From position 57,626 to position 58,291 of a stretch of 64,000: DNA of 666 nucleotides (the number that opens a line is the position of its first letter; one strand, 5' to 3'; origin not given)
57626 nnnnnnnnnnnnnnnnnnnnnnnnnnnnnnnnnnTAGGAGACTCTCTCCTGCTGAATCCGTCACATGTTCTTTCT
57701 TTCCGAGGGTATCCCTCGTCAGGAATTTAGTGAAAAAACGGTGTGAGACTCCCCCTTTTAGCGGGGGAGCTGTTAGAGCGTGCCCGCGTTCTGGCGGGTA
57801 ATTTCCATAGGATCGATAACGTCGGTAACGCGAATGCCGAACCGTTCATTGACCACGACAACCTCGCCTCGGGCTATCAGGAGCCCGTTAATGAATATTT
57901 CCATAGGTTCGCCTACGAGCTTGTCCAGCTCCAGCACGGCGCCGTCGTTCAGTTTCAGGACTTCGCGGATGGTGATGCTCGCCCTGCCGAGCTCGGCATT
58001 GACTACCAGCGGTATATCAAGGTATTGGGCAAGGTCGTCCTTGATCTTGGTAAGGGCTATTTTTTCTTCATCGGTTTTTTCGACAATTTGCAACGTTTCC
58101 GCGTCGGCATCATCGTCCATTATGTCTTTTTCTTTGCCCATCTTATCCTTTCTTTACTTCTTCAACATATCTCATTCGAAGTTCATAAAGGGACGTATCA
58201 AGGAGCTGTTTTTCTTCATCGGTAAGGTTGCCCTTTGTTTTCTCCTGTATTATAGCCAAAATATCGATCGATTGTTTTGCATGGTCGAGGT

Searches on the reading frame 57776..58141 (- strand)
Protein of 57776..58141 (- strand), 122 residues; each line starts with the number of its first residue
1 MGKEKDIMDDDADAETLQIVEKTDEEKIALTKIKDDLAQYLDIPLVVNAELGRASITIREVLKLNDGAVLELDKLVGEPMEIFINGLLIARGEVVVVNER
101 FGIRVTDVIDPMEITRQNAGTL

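Call 70: search_protein_families(library=ncbifam, proteins=[window:57776-58141:-], max_evalue=0.001)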
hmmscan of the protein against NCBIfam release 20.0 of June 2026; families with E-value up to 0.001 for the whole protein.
window:57776-58141:- (122 aa): 12 families
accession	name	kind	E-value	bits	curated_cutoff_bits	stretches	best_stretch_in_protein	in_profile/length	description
NF005995.1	PRK08119.1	equivalog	4.3e-29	102.1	218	1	24-113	287-374/376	flagellar motor switch phosphatase FliY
TIGR02480.1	fliN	equivalog_domain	1.7e-28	98.3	84.05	1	40-110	5-75/77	flagellar motor switch protein FliN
NF006273.1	PRK08433.1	equivalog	3.9e-19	68.8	114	1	28-114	6-92/100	flagellar motor switch protein FliN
NF005275.1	PRK06782.1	equivalog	1.6e-17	63.4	681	1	19-109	428-516/516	flagellar motor switch protein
TIGR02551.1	SpaO_YscQ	equivalog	2e-16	60.8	100.8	1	6-106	201-298/300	type III secretion system cytoplasmic ring protein SctQ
NF006272.1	PRK08432.1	equivalog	9.2e-14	51.7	219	1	21-108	175-263/274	flagellar motor switch protein FliY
NF005276.0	PRK06788.1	equivalog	1e-10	41.7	98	1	25-108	16-99/119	flagellar motor switch protein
TIGR01397.1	fliM_switch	equivalog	9.3e-10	38.2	219.6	1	21-109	234-319/320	flagellar motor switch protein FliM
NF006018.0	PRK08158.1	equivalog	2.8e-08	33.1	223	1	9-107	198-294/303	YscQ/HrcQ family type III secretion apparatus protein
NF004605.0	PRK05933.1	equivalog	5.1e-08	32.3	536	1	44-108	307-372/372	type III secretion system protein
NF005956.0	PRK08035.1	equivalog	1.5e-06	27.7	230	1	13-106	226-314/323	YscQ/HrcQ family type III secretion apparatus protein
NF005277.0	PRK06789.1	equivalog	0.00056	19.9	81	1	42-106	6-70/74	flagellar motor switch protein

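Call 86: find_homologous_proteins(query=window:57776-58141:-, max_evalue=1e-20)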
Query window:57776-58141:- (122 aa): 1183 proteins with E <= 1e-20 among 1955 candidates; the best 120 are listed.
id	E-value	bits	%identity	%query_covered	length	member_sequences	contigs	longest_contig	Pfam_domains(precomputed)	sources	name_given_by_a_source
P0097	5.9e-68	244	100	100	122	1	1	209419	PF01052.26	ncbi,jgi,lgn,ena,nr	ncbi:MAG: flagellar motor switch protein FliN [Nitrospinota bacterium]|nr:flagellar motor switch pro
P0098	8.2e-68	243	99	100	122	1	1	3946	PF01052.26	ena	-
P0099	2.7e-67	242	98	100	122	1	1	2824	PF01052.26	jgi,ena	-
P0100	5.2e-48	180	78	98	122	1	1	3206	PF01052.26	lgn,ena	-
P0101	1.2e-46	175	76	98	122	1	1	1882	PF01052.26,PF28396.1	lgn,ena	-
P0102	1.7e-46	175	77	96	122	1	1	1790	PF01052.26,PF28396.1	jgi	-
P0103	4.1e-46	174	76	98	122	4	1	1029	PF01052.26,PF28396.1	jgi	jgi:flagellar motor switch protein FliN/FliY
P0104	2.7e-45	171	76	90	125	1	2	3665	PF01052.26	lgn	-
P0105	1.0e-42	163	71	98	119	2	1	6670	PF01052.26,PF28396.1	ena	-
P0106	6.2e-42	160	70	94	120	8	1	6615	PF01052.26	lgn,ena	-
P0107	2.1e-41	158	71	94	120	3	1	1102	PF01052.26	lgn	-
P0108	2.4e-41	158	72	90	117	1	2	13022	PF01052.26,PF28396.1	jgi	-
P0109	3.7e-41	158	70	92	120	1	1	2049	PF01052.26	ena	-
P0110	4.1e-41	157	68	96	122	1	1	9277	PF01052.26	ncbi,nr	ncbi:MAG: flagellar motor switch protein FliN [Nitrospinae bacterium]|nr:flagellar motor switch prot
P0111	1.1e-40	156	75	90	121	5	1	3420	PF01052.26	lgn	-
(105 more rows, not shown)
